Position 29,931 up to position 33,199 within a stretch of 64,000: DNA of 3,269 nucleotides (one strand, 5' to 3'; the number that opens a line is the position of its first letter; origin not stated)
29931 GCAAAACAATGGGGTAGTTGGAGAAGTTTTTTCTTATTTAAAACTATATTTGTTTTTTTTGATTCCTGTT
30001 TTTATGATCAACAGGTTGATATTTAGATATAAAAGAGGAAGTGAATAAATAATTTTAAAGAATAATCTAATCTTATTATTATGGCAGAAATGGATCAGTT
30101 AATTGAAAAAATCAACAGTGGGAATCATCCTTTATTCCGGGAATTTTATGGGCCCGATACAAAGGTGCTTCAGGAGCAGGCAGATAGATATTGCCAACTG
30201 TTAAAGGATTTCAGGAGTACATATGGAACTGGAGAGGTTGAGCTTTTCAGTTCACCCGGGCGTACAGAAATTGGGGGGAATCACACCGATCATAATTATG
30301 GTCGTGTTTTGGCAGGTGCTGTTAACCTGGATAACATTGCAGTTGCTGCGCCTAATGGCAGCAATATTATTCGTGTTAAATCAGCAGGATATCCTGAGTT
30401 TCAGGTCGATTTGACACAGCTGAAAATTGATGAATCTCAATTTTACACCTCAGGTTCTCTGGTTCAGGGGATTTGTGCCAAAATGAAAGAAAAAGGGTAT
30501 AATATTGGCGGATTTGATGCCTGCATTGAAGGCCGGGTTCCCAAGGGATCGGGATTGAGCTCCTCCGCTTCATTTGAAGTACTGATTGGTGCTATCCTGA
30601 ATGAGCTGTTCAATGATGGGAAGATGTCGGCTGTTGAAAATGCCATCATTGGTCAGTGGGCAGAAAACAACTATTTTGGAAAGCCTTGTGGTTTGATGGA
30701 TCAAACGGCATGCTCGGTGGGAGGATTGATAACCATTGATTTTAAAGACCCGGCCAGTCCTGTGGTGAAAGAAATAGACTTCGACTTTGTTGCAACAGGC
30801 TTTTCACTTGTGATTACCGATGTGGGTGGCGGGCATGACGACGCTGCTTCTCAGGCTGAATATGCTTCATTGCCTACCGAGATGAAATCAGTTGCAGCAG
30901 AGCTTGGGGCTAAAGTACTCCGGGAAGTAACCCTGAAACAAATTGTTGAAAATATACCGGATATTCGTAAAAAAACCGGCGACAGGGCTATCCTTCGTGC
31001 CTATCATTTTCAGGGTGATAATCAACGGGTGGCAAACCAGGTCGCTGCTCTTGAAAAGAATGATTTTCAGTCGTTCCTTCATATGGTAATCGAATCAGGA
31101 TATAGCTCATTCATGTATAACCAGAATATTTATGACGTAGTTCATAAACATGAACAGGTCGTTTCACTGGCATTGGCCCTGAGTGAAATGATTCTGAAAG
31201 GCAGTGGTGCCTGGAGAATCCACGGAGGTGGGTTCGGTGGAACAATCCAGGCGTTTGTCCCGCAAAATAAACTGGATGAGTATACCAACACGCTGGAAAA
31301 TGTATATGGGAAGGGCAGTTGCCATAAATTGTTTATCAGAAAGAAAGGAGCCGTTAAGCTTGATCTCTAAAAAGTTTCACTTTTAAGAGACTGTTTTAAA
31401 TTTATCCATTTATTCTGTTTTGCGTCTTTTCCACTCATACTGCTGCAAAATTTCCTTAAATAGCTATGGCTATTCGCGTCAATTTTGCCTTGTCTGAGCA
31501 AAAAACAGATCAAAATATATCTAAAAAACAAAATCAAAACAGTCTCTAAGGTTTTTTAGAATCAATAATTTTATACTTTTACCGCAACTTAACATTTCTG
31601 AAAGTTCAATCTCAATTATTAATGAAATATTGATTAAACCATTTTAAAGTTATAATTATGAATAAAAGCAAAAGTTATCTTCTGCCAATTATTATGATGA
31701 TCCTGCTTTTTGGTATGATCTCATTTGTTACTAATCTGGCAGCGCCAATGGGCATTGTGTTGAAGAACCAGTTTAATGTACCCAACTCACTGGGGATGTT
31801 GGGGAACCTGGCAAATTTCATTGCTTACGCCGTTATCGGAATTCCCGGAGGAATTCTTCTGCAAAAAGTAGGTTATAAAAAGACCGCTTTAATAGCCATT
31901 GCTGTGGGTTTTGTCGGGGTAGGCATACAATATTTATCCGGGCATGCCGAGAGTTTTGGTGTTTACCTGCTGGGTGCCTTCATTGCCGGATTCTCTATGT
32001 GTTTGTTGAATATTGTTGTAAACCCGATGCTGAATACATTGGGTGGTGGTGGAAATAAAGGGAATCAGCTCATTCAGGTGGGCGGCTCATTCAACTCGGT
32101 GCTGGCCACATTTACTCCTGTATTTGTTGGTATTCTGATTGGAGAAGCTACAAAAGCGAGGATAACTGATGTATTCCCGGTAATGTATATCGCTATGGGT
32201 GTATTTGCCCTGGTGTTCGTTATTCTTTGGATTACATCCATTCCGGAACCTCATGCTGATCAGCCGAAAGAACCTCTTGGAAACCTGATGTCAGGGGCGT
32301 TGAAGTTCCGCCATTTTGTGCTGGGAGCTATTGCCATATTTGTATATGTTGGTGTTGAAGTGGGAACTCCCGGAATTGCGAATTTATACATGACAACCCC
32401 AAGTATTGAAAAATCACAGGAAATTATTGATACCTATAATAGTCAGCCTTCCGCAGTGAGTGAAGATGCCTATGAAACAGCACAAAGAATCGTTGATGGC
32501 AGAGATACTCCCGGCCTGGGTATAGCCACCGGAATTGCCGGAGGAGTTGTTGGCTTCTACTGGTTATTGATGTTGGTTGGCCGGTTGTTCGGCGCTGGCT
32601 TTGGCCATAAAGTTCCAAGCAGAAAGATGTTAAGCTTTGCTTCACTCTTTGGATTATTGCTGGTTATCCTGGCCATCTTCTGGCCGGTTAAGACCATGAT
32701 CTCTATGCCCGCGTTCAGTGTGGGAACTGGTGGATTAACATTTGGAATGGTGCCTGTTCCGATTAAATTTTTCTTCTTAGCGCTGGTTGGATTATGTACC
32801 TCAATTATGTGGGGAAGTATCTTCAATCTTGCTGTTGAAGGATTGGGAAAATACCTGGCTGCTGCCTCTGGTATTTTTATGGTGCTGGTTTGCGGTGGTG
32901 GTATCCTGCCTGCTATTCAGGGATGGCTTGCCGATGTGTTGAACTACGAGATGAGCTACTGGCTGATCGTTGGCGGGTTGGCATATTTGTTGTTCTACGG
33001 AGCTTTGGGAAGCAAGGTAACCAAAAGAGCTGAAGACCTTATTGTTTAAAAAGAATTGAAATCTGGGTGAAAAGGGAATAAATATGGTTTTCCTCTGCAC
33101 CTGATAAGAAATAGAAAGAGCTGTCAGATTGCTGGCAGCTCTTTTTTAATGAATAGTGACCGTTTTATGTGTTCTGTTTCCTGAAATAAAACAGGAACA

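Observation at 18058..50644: A ~160-bp MITE-like element family: 11-bp perfect terminal inverted repeats, 3-bp T(A/T)A target-site duplications, five full copies plus one end remnant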

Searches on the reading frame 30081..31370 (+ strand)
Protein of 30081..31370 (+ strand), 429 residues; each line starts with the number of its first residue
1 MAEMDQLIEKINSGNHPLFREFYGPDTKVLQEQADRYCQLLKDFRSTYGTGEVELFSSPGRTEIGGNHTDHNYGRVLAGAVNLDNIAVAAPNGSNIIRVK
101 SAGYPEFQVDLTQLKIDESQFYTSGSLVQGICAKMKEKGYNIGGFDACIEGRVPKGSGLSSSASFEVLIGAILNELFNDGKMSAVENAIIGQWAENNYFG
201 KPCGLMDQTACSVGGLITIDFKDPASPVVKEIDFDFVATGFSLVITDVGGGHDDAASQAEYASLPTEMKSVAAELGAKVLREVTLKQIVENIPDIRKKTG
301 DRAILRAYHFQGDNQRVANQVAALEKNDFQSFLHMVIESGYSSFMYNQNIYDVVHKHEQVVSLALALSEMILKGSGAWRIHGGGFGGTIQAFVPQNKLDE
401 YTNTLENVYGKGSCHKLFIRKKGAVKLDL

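Call 23: search_protein_families(library=pfam, proteins=[window:30081-31370:+])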
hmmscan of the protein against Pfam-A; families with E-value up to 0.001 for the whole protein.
window:30081-31370:+ (429 aa): 2 families
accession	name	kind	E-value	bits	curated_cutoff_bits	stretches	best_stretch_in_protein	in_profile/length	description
PF00288.32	GHMP_kinases_N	-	1e-16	61.3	22.3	1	127-215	2-87/87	GHMP kinases N terminal domain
PF10509.15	GalKase_gal_bdg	-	2.6e-15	56.2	23.1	1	43-91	2-49/49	Galactokinase galactose-binding signature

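Call 31: find_encoding_contigs(protein=window:30081-31370:+, flank=2500, max_places=10)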
Protein window:30081-31370:+ (429 aa): 2 contigs read that carry it; 2 places shown.
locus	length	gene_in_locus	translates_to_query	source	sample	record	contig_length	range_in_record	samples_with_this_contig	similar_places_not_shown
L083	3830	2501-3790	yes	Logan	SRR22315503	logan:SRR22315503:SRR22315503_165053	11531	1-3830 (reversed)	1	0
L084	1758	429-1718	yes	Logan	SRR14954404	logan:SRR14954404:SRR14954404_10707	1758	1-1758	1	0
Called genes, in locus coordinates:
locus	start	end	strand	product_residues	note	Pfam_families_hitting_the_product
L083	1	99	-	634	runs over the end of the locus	PF00501:AMP-binding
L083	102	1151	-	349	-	PF01263:Aldose_epim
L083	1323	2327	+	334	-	PF00392:GntR, PF13377:Peripla_BP_3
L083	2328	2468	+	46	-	-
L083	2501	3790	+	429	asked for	PF10509:GalKase_gal_bdg, PF00288:GHMP_kinases_N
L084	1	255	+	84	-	?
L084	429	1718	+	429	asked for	PF10509:GalKase_gal_bdg, PF00288:GHMP_kinases_N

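Call 35: find_homologous_proteins(query=window:30081-31370:+, max_evalue=1e-150)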
Query window:30081-31370:+ (429 aa): 2062 proteins with E <= 1e-150 among 8000 candidates; the best 120 are listed.
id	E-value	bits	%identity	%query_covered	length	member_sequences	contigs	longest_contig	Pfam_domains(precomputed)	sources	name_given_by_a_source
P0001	1.3e-287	971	100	100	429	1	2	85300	PF10509.16,PF00288.33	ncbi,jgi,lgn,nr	ncbi:MAG: galactokinase family protein [Mariniphaga sp.]|nr:galactokinase family protein [Mariniphag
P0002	1.8e-287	971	100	100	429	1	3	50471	PF10509.16,PF00288.33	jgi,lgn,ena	-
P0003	4.5e-287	969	100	100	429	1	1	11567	PF10509.16,PF00288.33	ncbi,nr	ncbi:MAG: galactokinase family protein [Mariniphaga sp.]|nr:galactokinase family protein [Mariniphag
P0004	2.8e-286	967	100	100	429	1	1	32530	PF10509.16,PF00288.33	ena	-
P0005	4.5e-251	851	87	100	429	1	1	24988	PF10509.16,PF00288.33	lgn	-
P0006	7.7e-251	850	86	100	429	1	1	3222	PF10509.16,PF00288.33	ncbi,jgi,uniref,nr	ncbi:MAG TPA: galactokinase [Mariniphaga anaerophila]|uniref:Galactokinase n=1 Tax=Mariniphaga anaer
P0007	2.7e-250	848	86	100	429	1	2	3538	PF10509.16,PF00288.33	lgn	-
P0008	4.8e-250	848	86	100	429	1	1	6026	PF10509.16,PF00288.33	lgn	-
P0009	1.2e-249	846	87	99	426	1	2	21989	PF10509.16,PF00288.33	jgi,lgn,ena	-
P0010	1.8e-249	846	86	100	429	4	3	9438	PF10509.16,PF00288.33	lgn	-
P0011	2.3e-249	845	86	100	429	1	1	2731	PF10509.16,PF00288.33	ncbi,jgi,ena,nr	ncbi:MAG TPA: galactokinase family protein [Draconibacterium sp.]|nr:galactokinase family protein [D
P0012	2.3e-249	845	85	100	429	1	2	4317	PF10509.16,PF00288.33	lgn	-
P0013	2.9e-249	845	85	100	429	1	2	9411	PF10509.16,PF00288.33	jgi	jgi:galactokinase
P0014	3.1e-249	845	85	100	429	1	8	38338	PF10509.16,PF00288.33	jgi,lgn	jgi:galactokinase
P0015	4.1e-249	844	86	100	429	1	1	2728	PF10509.16,PF00288.33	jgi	-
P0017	9.2e-249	843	86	100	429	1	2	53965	PF10509.16,PF00288.33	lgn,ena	-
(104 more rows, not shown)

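Call 36: find_encoding_contigs(protein=P0001, flank=10000, max_places=4)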
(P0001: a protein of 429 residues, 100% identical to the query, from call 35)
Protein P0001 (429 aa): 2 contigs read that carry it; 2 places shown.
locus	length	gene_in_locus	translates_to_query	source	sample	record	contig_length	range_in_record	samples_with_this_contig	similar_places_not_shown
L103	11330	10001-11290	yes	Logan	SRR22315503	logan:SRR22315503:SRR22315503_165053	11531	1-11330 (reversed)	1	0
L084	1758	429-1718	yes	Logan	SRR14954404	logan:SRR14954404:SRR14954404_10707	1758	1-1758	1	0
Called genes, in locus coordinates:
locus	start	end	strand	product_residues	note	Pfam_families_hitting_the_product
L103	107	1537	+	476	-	PF13204:Apiosidase, PF12904:Collagen_bind_2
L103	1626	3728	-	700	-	PF00703:Glyco_hydro_2, PF02836:Glyco_hydro_2_C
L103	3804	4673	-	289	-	PF00483:NTP_transferase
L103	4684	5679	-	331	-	PF00288:GHMP_kinases_N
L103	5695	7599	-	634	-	PF00501:AMP-binding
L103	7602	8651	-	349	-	PF01263:Aldose_epim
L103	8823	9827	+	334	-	PF00392:GntR, PF13377:Peripla_BP_3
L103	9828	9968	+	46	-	-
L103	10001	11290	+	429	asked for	PF10509:GalKase_gal_bdg, PF00288:GHMP_kinases_N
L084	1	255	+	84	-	?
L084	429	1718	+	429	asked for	PF10509:GalKase_gal_bdg, PF00288:GHMP_kinases_N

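Call 37: find_encoding_contigs(protein=P0005, flank=4000, max_places=3)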
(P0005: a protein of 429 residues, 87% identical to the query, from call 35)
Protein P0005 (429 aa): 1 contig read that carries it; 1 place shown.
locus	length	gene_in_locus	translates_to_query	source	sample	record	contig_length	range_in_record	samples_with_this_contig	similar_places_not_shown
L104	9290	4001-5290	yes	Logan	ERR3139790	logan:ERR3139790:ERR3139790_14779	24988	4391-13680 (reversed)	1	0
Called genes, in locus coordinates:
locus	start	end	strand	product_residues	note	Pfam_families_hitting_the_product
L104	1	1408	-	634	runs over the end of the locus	PF00501:AMP-binding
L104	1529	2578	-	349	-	PF01263:Aldose_epim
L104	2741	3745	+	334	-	PF00392:GntR, PF13377:Peripla_BP_3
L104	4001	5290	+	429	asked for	PF10509:GalKase_gal_bdg, PF00288:GHMP_kinases_N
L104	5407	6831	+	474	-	PF07690:MFS_1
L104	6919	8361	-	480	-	PF02554:CstA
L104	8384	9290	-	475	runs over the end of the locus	PF00884:Sulfatase, PF16347:SGSH_C, PF14707:Sulfatase_C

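Call 38: find_encoding_contigs(protein=P0009, flank=4000, max_places=3)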
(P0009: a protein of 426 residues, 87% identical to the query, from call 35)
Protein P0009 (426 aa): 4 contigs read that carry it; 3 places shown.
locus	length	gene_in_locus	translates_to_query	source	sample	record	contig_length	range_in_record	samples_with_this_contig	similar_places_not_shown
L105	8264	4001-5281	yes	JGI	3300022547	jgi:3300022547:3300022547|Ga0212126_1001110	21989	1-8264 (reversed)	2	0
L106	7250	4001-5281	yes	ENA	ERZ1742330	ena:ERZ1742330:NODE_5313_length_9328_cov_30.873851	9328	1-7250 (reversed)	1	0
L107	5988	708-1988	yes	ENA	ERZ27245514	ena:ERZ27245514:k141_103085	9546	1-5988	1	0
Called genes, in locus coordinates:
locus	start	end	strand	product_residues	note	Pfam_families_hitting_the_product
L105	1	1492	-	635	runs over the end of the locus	PF00501:AMP-binding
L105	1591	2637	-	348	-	PF01263:Aldose_epim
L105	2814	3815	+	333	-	PF00392:GntR, PF14502:HTH_41 (faint), PF13377:Peripla_BP_3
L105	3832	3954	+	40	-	-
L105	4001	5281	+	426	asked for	PF10509:GalKase_gal_bdg, PF00288:GHMP_kinases_N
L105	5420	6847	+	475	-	PF07690:MFS_1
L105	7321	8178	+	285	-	PF01261:AP_endonuc_2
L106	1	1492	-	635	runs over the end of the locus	PF00501:AMP-binding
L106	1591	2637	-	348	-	PF01263:Aldose_epim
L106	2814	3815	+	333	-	PF00392:GntR, PF14502:HTH_41 (faint), PF13377:Peripla_BP_3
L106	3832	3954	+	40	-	-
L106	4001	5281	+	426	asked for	PF10509:GalKase_gal_bdg, PF00288:GHMP_kinases_N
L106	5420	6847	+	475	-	PF07690:MFS_1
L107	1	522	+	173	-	PF13377:Peripla_BP_3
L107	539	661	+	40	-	-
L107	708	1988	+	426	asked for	PF10509:GalKase_gal_bdg, PF00288:GHMP_kinases_N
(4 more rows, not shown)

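Call 40: find_encoding_contigs(protein=P0005, flank=10000, max_places=1)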
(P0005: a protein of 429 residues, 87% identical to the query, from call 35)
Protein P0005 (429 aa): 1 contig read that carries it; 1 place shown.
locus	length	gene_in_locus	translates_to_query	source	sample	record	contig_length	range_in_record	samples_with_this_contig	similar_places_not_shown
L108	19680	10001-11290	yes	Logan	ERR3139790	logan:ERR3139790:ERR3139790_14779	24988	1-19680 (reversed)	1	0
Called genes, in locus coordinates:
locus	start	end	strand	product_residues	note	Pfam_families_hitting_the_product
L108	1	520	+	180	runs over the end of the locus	PF04542:Sigma70_r2, PF08281:Sigma70_r4_2, PF04545:Sigma70_r4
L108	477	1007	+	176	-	-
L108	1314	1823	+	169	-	PF14060:DUF4252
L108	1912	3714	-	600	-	PF16927:HisKA_7TM, PF00989:PAS (weak), PF08448:PAS_4, PF00512:HisKA, PF02518:HATPase_c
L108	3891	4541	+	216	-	PF00254:FKBP_C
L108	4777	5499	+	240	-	PF13189:Cytidylate_kin2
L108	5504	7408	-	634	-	PF00501:AMP-binding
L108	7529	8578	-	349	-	PF01263:Aldose_epim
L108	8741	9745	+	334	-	PF00392:GntR, PF13377:Peripla_BP_3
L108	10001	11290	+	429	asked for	PF10509:GalKase_gal_bdg, PF00288:GHMP_kinases_N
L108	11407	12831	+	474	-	PF07690:MFS_1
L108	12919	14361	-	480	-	PF02554:CstA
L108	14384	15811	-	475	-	PF00884:Sulfatase, PF16347:SGSH_C, PF14707:Sulfatase_C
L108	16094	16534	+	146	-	PF00293:NUDIX, PF22327:Nudt16-like (weak)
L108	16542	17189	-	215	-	PF08889:WbqC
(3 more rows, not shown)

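Call 41: find_encoding_contigs(protein=P0017, flank=10000, max_places=2)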
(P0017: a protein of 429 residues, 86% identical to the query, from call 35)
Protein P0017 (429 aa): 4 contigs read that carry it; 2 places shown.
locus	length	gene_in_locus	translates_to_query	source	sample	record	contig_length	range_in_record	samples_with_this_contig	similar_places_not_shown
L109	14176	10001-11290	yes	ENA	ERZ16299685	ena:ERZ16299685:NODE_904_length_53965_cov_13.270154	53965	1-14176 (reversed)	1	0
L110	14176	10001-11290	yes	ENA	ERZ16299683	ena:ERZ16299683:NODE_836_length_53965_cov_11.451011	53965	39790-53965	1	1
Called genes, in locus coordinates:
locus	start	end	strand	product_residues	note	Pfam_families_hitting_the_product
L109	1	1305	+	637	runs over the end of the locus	PF00682:HMGL-like, PF02436:PYC_OADA, PF25917:BSH_RND (faint), PF00364:Biotin_lipoyl, PF25973:BSH_CzcB (faint)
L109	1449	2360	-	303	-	PF01261:AP_endonuc_2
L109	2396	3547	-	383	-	PF18845:baeRF_family3, PF18848:baeRF_family6, PF18849:baeRF_family7, PF18851:baeRF_family8, PF18855:baeRF_family11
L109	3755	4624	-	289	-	PF00483:NTP_transferase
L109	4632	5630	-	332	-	PF00288:GHMP_kinases_N, PF08544:GHMP_kinases_C (faint)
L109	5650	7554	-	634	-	PF00501:AMP-binding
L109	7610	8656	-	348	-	PF01263:Aldose_epim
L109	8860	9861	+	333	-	PF00392:GntR, PF13377:Peripla_BP_3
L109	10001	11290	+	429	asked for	PF10509:GalKase_gal_bdg, PF00288:GHMP_kinases_N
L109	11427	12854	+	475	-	PF07690:MFS_1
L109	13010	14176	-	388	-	?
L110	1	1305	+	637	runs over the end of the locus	PF00682:HMGL-like, PF02436:PYC_OADA, PF25917:BSH_RND (faint), PF00364:Biotin_lipoyl, PF25973:BSH_CzcB (faint)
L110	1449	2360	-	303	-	PF01261:AP_endonuc_2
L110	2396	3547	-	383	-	PF18845:baeRF_family3, PF18848:baeRF_family6, PF18849:baeRF_family7, PF18851:baeRF_family8, PF18855:baeRF_family11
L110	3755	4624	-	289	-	PF00483:NTP_transferase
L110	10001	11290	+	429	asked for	PF10509:GalKase_gal_bdg, PF00288:GHMP_kinases_N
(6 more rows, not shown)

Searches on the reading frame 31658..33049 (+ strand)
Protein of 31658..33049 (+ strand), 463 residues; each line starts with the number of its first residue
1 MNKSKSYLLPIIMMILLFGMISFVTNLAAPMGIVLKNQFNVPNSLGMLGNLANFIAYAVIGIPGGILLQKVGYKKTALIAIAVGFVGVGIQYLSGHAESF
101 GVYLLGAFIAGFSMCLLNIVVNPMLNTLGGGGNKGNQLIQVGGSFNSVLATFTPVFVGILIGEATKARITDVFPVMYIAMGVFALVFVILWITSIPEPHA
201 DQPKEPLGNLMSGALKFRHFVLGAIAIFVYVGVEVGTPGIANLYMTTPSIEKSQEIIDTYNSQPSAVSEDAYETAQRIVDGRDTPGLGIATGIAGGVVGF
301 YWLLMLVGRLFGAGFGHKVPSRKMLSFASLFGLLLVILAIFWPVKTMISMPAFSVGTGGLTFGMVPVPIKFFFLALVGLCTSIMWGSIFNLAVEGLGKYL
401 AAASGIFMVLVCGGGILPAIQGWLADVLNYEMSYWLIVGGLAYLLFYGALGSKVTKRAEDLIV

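Call 23: search_protein_families(library=pfam, proteins=[window:31658-33049:+])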
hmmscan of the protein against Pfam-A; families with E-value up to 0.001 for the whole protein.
window:31658-33049:+ (463 aa): 1 family
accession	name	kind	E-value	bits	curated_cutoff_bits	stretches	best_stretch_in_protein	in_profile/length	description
PF07690.21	MFS_1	-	2.7e-12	46.7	33.4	1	14-365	4-311/347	Major Facilitator Superfamily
